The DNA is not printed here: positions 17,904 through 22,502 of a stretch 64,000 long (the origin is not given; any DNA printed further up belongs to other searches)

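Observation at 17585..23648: Minus-strand gene cluster encoding an orphan FtsX/MacB-type permease, an internally duplicated 1432-aa membrane protein and a Cys-rich small protein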

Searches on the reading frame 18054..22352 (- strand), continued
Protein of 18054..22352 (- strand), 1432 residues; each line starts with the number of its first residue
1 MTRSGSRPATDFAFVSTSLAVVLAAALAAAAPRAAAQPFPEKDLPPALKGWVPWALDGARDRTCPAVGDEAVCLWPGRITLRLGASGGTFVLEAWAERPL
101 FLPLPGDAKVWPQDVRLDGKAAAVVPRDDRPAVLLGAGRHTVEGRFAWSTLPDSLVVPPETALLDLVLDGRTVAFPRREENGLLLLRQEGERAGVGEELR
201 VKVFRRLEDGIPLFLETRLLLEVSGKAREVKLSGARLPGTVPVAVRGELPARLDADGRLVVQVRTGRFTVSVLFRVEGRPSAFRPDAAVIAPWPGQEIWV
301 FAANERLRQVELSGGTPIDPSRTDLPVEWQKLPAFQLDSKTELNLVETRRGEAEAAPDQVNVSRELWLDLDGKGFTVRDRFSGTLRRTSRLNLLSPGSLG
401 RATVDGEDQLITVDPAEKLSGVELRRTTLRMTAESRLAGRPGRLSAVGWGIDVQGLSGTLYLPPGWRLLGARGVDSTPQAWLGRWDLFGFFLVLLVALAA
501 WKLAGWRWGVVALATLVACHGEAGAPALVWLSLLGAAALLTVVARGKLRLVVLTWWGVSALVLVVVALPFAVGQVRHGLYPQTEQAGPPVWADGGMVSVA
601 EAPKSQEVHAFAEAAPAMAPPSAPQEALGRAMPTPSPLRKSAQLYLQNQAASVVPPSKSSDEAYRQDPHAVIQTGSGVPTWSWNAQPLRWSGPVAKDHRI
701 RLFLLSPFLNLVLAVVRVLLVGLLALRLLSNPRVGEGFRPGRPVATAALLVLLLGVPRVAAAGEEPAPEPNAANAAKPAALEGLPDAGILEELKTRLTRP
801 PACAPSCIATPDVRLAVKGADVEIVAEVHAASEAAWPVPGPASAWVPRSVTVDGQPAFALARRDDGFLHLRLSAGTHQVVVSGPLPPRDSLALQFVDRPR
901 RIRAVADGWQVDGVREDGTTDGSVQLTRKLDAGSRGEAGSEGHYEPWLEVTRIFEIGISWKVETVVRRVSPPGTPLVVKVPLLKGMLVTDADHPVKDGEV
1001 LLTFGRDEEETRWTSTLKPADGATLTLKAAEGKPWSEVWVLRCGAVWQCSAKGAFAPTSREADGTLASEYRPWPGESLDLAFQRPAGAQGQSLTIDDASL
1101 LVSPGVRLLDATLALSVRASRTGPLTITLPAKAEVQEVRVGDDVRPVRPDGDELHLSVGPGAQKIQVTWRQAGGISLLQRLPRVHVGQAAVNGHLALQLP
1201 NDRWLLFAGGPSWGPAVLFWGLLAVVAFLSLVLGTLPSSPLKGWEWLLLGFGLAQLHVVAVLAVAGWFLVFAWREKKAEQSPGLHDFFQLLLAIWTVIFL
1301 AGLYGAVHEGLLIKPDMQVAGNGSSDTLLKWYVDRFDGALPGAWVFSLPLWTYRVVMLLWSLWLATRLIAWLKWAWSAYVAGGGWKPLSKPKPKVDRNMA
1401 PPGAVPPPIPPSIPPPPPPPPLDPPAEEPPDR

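Call 15: find_encoding_contigs(protein=P0008, flank=8000, max_places=2)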
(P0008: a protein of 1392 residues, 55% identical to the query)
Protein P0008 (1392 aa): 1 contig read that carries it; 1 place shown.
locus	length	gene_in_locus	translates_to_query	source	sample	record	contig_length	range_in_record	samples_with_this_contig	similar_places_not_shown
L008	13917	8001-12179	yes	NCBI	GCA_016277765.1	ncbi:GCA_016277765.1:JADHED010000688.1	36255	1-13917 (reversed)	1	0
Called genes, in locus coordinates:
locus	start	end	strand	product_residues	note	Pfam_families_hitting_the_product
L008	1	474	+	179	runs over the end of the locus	PF13474:SnoaL_3, PF14534:DUF4440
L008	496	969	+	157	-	-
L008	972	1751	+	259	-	-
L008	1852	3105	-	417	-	PF09594:GT87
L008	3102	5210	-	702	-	PF00672:HAMP (weak), PF07228:SpoIIE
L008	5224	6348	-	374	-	PF02515:CoA_transf_3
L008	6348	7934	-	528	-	PF02771:Acyl-CoA_dh_N, PF02770:Acyl-CoA_dh_M, PF00441:Acyl-CoA_dh_1, PF08028:Acyl-CoA_dh_2, PF02036:SCP2 (weak)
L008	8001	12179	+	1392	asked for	-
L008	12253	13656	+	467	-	-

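Call 23: search_solved_structures(query=window:18054-22352:-, max_evalue=1)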
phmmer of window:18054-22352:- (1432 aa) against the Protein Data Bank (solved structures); distinct sequences matched with E-value up to 1: 0.

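Call 43: search_protein_families(library=pfam, proteins=[L001:12316-12927:+, L001:12997-13509:+, L005:12310-12690:+, L005:12720-13118:+, L002:12116-12916:+, L008:12253-13656:+, L004:12203-13144:-, L006:12286-13116:-], max_evalue=0.01)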
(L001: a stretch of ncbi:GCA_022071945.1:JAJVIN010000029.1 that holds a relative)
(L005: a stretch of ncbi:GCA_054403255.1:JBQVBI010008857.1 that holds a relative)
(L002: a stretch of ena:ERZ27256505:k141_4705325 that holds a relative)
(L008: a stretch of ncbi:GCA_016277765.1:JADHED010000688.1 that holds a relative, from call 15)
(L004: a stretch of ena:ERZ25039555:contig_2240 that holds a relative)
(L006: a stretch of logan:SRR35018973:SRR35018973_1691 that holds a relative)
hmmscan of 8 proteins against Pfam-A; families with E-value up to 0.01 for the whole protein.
L001:12316-12927:+ (203 aa): 0 families

L001:12997-13509:+ (170 aa): 0 families

L005:12310-12690:+ (126 aa): 1 family
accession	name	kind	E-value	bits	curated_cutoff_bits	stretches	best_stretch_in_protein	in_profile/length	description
PF01428.23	zf-AN1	-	0.0042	17.6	27.9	0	79-96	10-27/40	AN1-like Zinc finger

L005:12720-13118:+ (132 aa): 0 families

L002:12116-12916:+ (266 aa): 1 family
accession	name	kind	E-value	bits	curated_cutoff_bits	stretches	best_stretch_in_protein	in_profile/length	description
PF11412.14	DsbD_N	-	8.8e-20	71.3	25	1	27-147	3-118/119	Thiol:disulfide interchange protein DsbD, N-terminal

L008:12253-13656:+ (467 aa): 0 families

L004:12203-13144:- (313 aa): 0 families

L006:12286-13116:- (276 aa): 1 family
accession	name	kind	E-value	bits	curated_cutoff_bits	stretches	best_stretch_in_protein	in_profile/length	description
PF08843.17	AbiEii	-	3.7e-05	24.2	22.5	0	25-69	16-55/238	Nucleotidyl transferase AbiEii toxin, Type IV TA system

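Call 55: list_cluster_members(proteins=[L073:9926-13966:+, window:18057-22352:-, window:17588-17965:-, window:22425-23648:-])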
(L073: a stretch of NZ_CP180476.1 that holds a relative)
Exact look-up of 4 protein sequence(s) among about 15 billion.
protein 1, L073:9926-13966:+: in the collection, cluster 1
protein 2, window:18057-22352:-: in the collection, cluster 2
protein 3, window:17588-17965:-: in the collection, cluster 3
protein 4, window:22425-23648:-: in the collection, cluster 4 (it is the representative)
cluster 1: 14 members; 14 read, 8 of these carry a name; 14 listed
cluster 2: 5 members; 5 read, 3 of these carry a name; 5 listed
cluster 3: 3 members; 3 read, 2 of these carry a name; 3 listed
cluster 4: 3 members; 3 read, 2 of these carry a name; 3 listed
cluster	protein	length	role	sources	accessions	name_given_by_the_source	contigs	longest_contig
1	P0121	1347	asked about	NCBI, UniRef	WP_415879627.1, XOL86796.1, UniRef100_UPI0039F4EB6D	hypothetical protein [Methylomonas sp. TEB] | hypothetical protein n=1 Tax=Methylomonas sp. TEB TaxID=3398229 RepID=UPI0039F4EB6D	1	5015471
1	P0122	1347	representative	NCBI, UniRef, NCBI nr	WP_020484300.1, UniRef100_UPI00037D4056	hypothetical protein [Methylomonas sp. MK1] | hypothetical protein n=1 Tax=Methylomonas sp. MK1 TaxID=1131552 RepID=UPI00037D4056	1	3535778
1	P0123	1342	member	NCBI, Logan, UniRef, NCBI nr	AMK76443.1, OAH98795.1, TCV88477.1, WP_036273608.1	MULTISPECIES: hypothetical protein [Methylomonas] | Uncharacterized protein n=2 Tax=Methylomonas TaxID=416 RepID=A0A126T2Y1_9GAMM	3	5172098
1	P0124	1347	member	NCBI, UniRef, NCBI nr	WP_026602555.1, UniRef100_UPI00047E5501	hypothetical protein [Methylomonas sp. 11b] | hypothetical protein n=1 Tax=Methylomonas sp. 11b TaxID=1168169 RepID=UPI00047E5501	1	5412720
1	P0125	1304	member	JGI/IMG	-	hypothetical protein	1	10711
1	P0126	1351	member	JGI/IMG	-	hypothetical protein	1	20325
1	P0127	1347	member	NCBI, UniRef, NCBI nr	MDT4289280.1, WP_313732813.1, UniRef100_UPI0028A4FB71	hypothetical protein RO575_06905 [Methylomonas sp. MO1] | hypothetical protein n=1 Tax=Methylomonas sp. MO1 TaxID=3073619 RepID=UPI0028A4FB71 | hypothetical protein [Methylomonas sp. MO1]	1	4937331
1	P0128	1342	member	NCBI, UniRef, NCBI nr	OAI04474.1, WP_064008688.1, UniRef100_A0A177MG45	hypothetical protein [Methylomonas methanica] | Uncharacterized protein n=1 Tax=Methylomonas methanica TaxID=421 RepID=A0A177MG45_METMH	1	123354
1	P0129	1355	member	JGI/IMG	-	-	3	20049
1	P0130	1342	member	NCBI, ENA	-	-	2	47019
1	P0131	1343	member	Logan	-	-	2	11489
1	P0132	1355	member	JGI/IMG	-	-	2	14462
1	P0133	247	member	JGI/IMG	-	-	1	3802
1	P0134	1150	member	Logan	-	-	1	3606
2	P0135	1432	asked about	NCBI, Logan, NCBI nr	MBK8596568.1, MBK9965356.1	MAG: hypothetical protein IPP07_10840 [Holophagales bacterium] | hypothetical protein [Holophagales bacterium]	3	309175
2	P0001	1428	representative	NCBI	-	-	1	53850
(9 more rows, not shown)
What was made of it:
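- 18054..22352 (-): Gene for the 1432-aa internally duplicated inner-membrane protein. It is a member of an undescribed family and is the real centre of the finding. GenBank MBK8596568.1 'hypothetical protein' (call 55).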

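Call 76: search_protein_families(library=pfam, alignment_id=A3, max_evalue=1)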
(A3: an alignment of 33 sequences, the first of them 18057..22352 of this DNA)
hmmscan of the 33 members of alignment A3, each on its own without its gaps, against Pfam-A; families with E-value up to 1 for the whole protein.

A. member 1, window:18057-22352:- (1432 aa): 2 families
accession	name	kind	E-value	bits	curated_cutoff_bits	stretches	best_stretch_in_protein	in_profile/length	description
PF09224.18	DUF1961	-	0.052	13.3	25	0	636-708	130-205/214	Domain of unknown function (DUF1961)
PF02237.23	BPL_C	-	0.47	10.9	21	0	864-883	24-43/48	Biotin protein ligase C terminal domain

B. families by the number of members that match (of 33 scanned): 20 families
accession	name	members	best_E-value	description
PF06832.18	BiPBP_C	2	0.028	Penicillin-Binding Protein C-terminus Family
PF11008.14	DUF2846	1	0.013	Protein of unknown function (DUF2846)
PF07074.17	TRAP-gamma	1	0.032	Translocon-associated protein, gamma subunit (TRAP-gamma)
PF02563.21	Poly_export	1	0.04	Polysaccharide biosynthesis/export protein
PF07940.18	Hepar_II_III_C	1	0.046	Heparinase II/III-like, C-terminal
PF21139.3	BT_MCC_alpha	1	0.048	Methylcrotonyl-CoA carboxylase, alpha-subunit, BT domain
PF09224.18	DUF1961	1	0.052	Domain of unknown function (DUF1961)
PF17547.7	DUF5462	1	0.071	Family of unknown function (DUF5462)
PF23930.1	DUF7268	1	0.099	Family of unknown function (DUF7268)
PF17197.9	DUF5134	1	0.11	Domain of unknown function (DUF5134)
PF00094.30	VWD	1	0.12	von Willebrand factor type D domain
PF21403.4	OTU1_UBXL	1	0.15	OTU1, UBXL domain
PF04519.19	Bactofilin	1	0.21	Polymer-forming cytoskeletal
PF24572.2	RBD_RDR6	1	0.21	RNA-dependent RNA polymerase 6, RNA-binding domain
PF14407.11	Frankia_peptide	1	0.23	Ribosomally synthesized peptide prototyped by Frankia Franean1_4349.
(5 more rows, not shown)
